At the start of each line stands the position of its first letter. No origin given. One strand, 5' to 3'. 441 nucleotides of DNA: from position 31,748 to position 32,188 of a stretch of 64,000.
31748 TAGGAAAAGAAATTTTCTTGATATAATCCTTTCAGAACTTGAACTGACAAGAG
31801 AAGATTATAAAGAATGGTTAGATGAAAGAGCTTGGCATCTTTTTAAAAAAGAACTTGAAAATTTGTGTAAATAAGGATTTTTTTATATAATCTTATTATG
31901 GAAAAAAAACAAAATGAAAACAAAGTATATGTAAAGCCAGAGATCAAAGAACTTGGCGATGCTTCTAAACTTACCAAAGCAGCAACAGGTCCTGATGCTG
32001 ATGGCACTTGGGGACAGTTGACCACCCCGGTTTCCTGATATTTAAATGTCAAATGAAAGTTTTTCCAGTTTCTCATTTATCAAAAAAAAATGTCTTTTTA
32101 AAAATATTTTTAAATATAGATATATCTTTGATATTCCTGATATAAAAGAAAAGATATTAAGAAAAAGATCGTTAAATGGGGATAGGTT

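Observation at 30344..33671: Compact lasso-type RiPP operon (B2'-C-A-kinase-orf-nucleotidyltransferase) without exporter or isopeptidase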

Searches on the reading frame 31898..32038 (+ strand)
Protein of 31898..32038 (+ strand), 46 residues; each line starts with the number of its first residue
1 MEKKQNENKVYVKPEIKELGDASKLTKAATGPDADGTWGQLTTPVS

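Call 3: search_protein_families(library=pfam, proteins=[window:31898-32038:+], max_evalue=1)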
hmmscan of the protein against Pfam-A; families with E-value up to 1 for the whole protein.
window:31898-32038:+ (46 aa): 0 families

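Call 4: search_protein_families(library=ncbifam, proteins=[window:31898-32038:+], max_evalue=1)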
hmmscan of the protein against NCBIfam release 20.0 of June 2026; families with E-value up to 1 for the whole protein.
window:31898-32038:+ (46 aa): 1 family
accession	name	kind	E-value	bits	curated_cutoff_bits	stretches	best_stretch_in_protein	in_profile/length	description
NF033521.1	lasso_leader_L3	domain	0.0064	16.5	19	1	11-31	1-18/20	lasso RiPP family leader peptide-containing protein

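Call 64: find_homologous_proteins(query=A6, max_evalue=10)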
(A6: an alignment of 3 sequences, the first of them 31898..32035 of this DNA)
Query A6 (3 sequences) (46 aa, profile of the alignment): 4 proteins with E <= 10 among 6 candidates.
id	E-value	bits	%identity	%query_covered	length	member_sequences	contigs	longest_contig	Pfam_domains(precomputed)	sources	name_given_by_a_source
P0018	6.0e-23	98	100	100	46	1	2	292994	-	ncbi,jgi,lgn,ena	-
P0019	1.1e-22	97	43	98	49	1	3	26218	-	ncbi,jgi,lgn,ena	ncbi:MAG: hypothetical protein WC002_06780 [Candidatus Muiribacteriota bacterium]|jgi:hypothetical p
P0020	4.7e-22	95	45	96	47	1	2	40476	-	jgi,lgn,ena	-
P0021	5.5e-20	89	85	100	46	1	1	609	-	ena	-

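Call 65: find_encoding_contigs(protein=P0018, flank=10000)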
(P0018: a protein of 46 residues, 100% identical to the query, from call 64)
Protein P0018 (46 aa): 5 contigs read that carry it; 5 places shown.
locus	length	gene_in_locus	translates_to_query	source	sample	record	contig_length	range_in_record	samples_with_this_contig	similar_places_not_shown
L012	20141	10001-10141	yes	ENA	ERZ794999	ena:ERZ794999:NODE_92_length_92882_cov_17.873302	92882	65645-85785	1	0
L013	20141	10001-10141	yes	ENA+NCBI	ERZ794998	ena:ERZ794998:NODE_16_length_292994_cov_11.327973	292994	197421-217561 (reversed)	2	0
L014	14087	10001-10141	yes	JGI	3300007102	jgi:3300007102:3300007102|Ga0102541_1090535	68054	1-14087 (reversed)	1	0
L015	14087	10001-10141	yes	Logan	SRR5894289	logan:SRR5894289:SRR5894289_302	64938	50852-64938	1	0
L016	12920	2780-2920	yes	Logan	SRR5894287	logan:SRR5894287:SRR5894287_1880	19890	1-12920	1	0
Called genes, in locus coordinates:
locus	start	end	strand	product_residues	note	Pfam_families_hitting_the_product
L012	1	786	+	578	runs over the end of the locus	PF01855:POR_N, PF00037:Fer4 (faint), PF02775:TPP_enzyme_C, PF12797:Fer4_2 (faint), PF13237:Fer4_10 (faint), PF14697:Fer4_21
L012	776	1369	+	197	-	PF01558:POR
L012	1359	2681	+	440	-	PF01773:Nucleos_tra2_N, PF07670:Gate, PF07662:Nucleos_tra2_C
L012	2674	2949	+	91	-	PF05402:PqqD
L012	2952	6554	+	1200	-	PF02743:dCache_1, PF23846:Cache_WalK (faint), PF08448:PAS_4 (faint), PF00989:PAS (faint), PF13426:PAS_9, PF00512:HisKA, PF02518:HATPase_c, PF00072:Response_reg, +1 more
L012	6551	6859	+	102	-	-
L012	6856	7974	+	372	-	PF00070:Pyr_redox (weak), PF00890:FAD_binding_2, PF01266:DAO, PF01494:FAD_binding_3, PF01946:Thi4 (weak), PF05834:Lycopene_cycl (weak), PF07992:Pyr_redox_2 (weak), PF13450:NAD_binding_8, +2 more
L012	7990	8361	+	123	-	PF00072:Response_reg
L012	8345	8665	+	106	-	-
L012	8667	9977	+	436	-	-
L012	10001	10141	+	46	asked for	-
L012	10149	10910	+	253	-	-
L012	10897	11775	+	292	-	PF14907:NTP_transf_5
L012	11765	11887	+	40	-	-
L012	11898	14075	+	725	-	PF16889:Hepar_II_III_N, PF07940:Hepar_II_III_C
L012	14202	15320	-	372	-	PF00534:Glycos_transf_1, PF13692:Glyco_trans_1_4, PF13524:Glyco_trans_1_2 (weak)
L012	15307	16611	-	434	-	PF04932:Wzy_C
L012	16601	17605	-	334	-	-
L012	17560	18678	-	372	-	PF13439:Glyco_transf_4, PF20706:GT4-conflict (weak), PF00534:Glycos_transf_1, PF13692:Glyco_trans_1_4, PF13524:Glyco_trans_1_2 (weak)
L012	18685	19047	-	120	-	-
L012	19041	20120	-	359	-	PF00534:Glycos_transf_1, PF13692:Glyco_trans_1_4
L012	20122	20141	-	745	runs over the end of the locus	PF13807:GNVR, PF10609:ParA (weak), PF13614:AAA_31 (weak)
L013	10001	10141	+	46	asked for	-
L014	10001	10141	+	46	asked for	-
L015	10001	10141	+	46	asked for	-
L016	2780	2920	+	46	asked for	-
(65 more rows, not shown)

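Call 73: find_encoding_contigs(protein=P0019, flank=10000, max_places=3)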
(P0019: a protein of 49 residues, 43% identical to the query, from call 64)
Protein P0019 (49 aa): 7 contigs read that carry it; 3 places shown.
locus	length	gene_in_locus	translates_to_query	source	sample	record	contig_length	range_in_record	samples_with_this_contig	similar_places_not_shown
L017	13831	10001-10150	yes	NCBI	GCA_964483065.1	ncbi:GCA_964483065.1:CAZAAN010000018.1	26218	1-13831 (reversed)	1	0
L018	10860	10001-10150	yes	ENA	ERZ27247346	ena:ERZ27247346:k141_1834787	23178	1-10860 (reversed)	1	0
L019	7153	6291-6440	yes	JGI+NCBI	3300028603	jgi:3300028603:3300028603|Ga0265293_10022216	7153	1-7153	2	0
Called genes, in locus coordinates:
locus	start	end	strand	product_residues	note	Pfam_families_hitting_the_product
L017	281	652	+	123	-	PF00416:Ribosomal_S13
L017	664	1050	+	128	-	PF00411:Ribosomal_S11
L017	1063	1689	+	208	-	PF00163:Ribosomal_S4, PF22421:SYY_C-terminal (faint), PF01479:S4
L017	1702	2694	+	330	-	PF01193:RNA_pol_L, PF01000:RNA_pol_A_bac, PF03118:RNA_pol_A_CTD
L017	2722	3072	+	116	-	PF01196:Ribosomal_L17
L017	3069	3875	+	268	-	PF00005:ABC_tran, PF02463:SMC_N, PF13476:AAA_23 (weak), PF13304:AAA_21 (faint)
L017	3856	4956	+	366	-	-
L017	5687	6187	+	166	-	PF01264:Chorismate_synt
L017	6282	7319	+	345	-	PF04231:Endonuclease_1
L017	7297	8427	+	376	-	PF01494:FAD_binding_3 (weak), PF01946:Thi4 (weak), PF07992:Pyr_redox_2 (faint)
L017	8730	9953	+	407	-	PF00733:Asn_synthase (weak)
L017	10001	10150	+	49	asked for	-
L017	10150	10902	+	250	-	-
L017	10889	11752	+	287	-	PF14907:NTP_transf_5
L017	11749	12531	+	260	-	-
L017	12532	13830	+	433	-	?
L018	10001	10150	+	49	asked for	-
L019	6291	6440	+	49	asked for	-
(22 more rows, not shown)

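Call 74: find_encoding_contigs(protein=P0020, flank=10000, max_places=3)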
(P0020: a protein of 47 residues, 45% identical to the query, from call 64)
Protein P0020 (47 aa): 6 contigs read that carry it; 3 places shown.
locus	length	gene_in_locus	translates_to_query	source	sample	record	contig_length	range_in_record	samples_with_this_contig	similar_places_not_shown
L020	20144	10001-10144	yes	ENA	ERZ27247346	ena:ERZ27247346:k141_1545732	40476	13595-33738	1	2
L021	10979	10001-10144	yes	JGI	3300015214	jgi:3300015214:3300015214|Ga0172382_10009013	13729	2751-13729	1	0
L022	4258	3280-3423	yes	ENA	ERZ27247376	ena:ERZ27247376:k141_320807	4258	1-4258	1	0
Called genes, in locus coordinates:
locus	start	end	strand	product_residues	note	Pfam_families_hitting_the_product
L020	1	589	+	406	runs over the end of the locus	PF04055:Radical_SAM, PF19238:Radical_SAM_2 (weak), PF00595:PDZ (faint)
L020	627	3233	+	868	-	PF08308:PEGA (faint), PF03781:FGE-sulfatase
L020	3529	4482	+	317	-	-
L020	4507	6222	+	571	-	PF01855:POR_N, PF12837:Fer4_6 (faint), PF12838:Fer4_7 (faint), PF02775:TPP_enzyme_C, PF13237:Fer4_10 (weak), PF14697:Fer4_21, PF00037:Fer4 (weak)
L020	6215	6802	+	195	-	PF01558:POR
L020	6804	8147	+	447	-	PF01773:Nucleos_tra2_N, PF07670:Gate, PF07662:Nucleos_tra2_C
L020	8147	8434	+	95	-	PF05402:PqqD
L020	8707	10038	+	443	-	-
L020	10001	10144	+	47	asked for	-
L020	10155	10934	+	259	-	-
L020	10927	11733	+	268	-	PF14907:NTP_transf_5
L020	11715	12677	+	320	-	-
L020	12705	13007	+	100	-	-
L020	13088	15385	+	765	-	PF03415:Peptidase_C11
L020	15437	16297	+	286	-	-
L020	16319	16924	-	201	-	PF12118:SprA-related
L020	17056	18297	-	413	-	PF13173:AAA_14, PF13635:DUF4143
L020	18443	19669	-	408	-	PF00990:GGDEF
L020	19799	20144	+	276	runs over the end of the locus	PF00793:DAHP_synth_1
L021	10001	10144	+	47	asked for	-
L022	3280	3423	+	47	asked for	-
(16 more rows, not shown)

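Call 75: search_protein_families(library=pfam, proteins=[L017:11749-12528:+, L017:12532-13830:+, L017:3856-4953:+, L020:11715-12674:+, L020:15437-16294:+, L020:3529-4479:+, L017:7297-8424:+], max_evalue=0.01)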
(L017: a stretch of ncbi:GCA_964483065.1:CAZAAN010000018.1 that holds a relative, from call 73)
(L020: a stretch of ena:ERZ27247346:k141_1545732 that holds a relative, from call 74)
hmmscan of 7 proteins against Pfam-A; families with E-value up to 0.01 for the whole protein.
L017:11749-12528:+ (260 aa): 0 families

L017:12532-13830:+ (433 aa): 12 families
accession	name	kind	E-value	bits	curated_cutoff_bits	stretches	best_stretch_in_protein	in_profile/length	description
PF01761.26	DHQ_synthase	-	5.2e-44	149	24.2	1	228-340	2-114/115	3-dehydroquinate synthase N-terminal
PF01202.28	SKI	-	2.6e-42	145.1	22.1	1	16-163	1-154/159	Shikimate kinase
PF24621.2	DHQS_C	-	8.9e-19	68.3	27.6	1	358-430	31-103/144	3-dehydroquinate synthase C-terminal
PF13685.12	Fe-ADH_2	-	4e-08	33.8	28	1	184-292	2-108/149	Iron-containing alcohol dehydrogenase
PF00465.25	Fe-ADH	-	1.1e-07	32.1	31.3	1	181-291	3-130/168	Iron-containing alcohol dehydrogenase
PF13238.12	AAA_18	-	3.7e-06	27.8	29.4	1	10-118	1-110/128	AAA domain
PF13189.12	Cytidylate_kin2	-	0.00011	22.9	28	1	10-59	2-52/176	Cytidylate kinase-like family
PF02224.24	Cytidylate_kin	-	0.00084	19.6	26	1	12-78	3-69/211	Cytidylate kinase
PF00448.28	SRP54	-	0.0011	19.1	22.7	0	9-32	3-26/196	SRP54-type protein, GTPase domain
PF13671.12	AAA_33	-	0.0018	19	27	1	10-47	2-39/143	AAA domain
PF00004.35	AAA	-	0.0039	18.1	21.2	0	10-39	1-30/131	ATPase family associated with various cellular activities (AAA)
PF01121.26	CoaE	-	0.0081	16.3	27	0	10-63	3-58/180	Dephospho-CoA kinase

L017:3856-4953:+ (366 aa): 0 families

L020:11715-12674:+ (320 aa): 0 families

L020:15437-16294:+ (286 aa): 0 families

L020:3529-4479:+ (317 aa): 0 families

L017:7297-8424:+ (376 aa): 9 families
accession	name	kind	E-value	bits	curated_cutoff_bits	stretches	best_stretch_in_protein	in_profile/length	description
PF01946.23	Thi4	-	6.7e-06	26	26.2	1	7-45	13-52/235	Thi4 family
PF07992.20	Pyr_redox_2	-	7.5e-06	26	26.1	1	13-78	2-58/291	Pyridine nucleotide-disulphide oxidoreductase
PF01494.25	FAD_binding_3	-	1.2e-05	25.2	22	1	11-63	1-53/349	FAD binding domain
PF00890.30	FAD_binding_2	-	4.4e-05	23.3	20.4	1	13-49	1-37/414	FAD binding domain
PF01134.28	GIDA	-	0.00022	20.9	22.1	1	13-224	1-215/391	Glucose inhibited division protein A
PF03486.20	HI0933_like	-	0.00038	20.4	50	1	13-54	2-43/244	HI0933-like protein Rossmann domain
PF13450.12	NAD_binding_8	-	0.00058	20.5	21.9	1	16-45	1-30/68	NAD(P)-binding Rossmann-like domain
PF22578.2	GGR_cat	-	0.00064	20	27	1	183-239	14-71/88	Geranylgeranyl reductase catalytic domain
PF13738.12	Pyr_redox_3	-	0.0052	16.5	30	0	15-45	1-32/305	Pyridine nucleotide-disulphide oxidoreductase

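Call 78: search_protein_families(library=ncbifam, proteins=[L012:8345-8662:+, L012:10149-10907:+, L012:2952-6551:+, L012:6551-6856:+], max_evalue=0.01)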
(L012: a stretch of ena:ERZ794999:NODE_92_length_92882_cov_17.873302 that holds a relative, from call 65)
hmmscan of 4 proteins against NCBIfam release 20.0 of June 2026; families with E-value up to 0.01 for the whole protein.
L012:8345-8662:+ (106 aa): 1 family
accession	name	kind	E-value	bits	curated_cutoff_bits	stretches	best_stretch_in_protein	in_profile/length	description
NF033537.1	lasso_biosyn_B2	equivalog_domain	0.0047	17.3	33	1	64-98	71-106/132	lasso peptide biosynthesis B2 protein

L012:10149-10907:+ (253 aa): 7 families
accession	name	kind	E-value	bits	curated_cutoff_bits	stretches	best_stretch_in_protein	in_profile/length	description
NF006821.0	PRK09344.1-3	subfamily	1.1e-05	24.2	369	1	107-192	222-310/525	phosphoenolpyruvate carboxykinase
TIGR00152.1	TIGR00152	equivalog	0.0013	18.6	65.55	1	113-141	5-33/188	dephospho-CoA kinase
NF005994.0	PRK08118.1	equivalog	0.0015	18.6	215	1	111-167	5-57/172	DNA topology modulation protein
NF005115.0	PRK06547.1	equivalog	0.0019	17.6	173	1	111-158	19-67/172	hypothetical protein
NF008583.0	PRK11545.1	equivalog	0.005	16.3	265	0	108-146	9-47/177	gluconokinase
TIGR03015.1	pepcterm_ATPase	hypoth_equivalog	0.0055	16.2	324.5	1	102-190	38-125/269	XrtA/PEP-CTERM system-associated ATPase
TIGR00041.1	DTMP_kinase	equivalog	0.0087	15.8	83.25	0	107-192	4-83/196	dTMP kinase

L012:2952-6551:+ (1200 aa): 146 families (the best 25 are shown)
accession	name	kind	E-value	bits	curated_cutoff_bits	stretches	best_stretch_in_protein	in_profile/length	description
TIGR02956.1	TMAO_torS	equivalog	1.6e-70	238.4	676.5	1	813-1195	452-821/967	TMAO reductase system sensor histidine kinase/response regulator TorS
NF041947.1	LuxQ_Vibrio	equivalog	4.9e-69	233.1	1200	1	661-1186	315-831/843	quorum-sensing autoinducer 2 sensor kinase/phosphatase LuxQ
NF008302.0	PRK11091.1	equivalog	2.1e-62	211.4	838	1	727-1194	180-643/779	aerobic respiration two-component sensor histidine kinase ArcB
NF011874.0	PRK15347.1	equivalog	1.9e-58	198.3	852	2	809-1052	382-617/921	two component system sensor kinase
NF008099.0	PRK10841.1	equivalog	3.1e-58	197.3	920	2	780-1061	425-702/949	two-component system sensor histidine kinase RcsC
NF008318.0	PRK11107.1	equivalog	1.7e-57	195.2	890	2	812-1068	280-537/920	two-component sensor histidine kinase BarA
NF038297.2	hybrid_HK_HrmK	equivalog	2.5e-50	171.8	725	1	793-1182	200-596/607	hybrid histidine kinase/response regulator HrmK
NF046044.1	PnpS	equivalog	2e-46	158.8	400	3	724-1048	77-390/390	two-component system histidine kinase PnpS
NF045901.1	HisKinLetSLeg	equivalog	1.7e-45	155.4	1650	2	810-1047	278-516/906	two-component system sensor histidine kinase LetS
NF047874.1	MASE3_PAS_HK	subfamily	9.7e-45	153.5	560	1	724-1075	286-647/655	MASE3 domain-containing sensor histidine kinase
NF007420.1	PRK09959.1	equivalog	1.6e-41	141.9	1995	1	793-1182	680-1062/1197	acid-sensing system histidine kinase EvgS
NF041880.1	EPS_EpsF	equivalog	3e-39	134.9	900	2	770-1046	226-490/492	response regulator EpsF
NF008543.0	PRK11466.1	equivalog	2.5e-37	128.2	982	1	812-1186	431-790/914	TMAO reductase system sensor histidine kinase/response regulator TorS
NF033092.0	HK_WalK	equivalog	1.7e-36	126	725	2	765-1049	325-594/594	cell wall metabolism sensor histidine kinase WalK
TIGR02966.1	phoR_proteo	equivalog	1e-35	123.4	334.2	1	711-1047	15-333/333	phosphate regulon sensor histidine kinase PhoR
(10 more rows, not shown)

L012:6551-6856:+ (102 aa): 1 family
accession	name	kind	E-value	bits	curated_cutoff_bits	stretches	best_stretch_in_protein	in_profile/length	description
NF045901.1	HisKinLetSLeg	equivalog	0.0013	16.8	1650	1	13-95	814-897/906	two-component system sensor histidine kinase LetS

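Call 79: find_encoding_contigs(protein=P0021, flank=1000, max_places=3)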
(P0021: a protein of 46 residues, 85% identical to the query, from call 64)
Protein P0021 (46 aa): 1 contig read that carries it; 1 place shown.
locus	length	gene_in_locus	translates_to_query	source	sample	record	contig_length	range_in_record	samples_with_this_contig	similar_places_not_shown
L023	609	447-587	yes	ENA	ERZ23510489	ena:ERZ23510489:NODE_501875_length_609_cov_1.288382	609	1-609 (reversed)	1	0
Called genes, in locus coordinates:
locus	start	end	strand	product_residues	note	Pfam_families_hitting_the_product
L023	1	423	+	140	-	?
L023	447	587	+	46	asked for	-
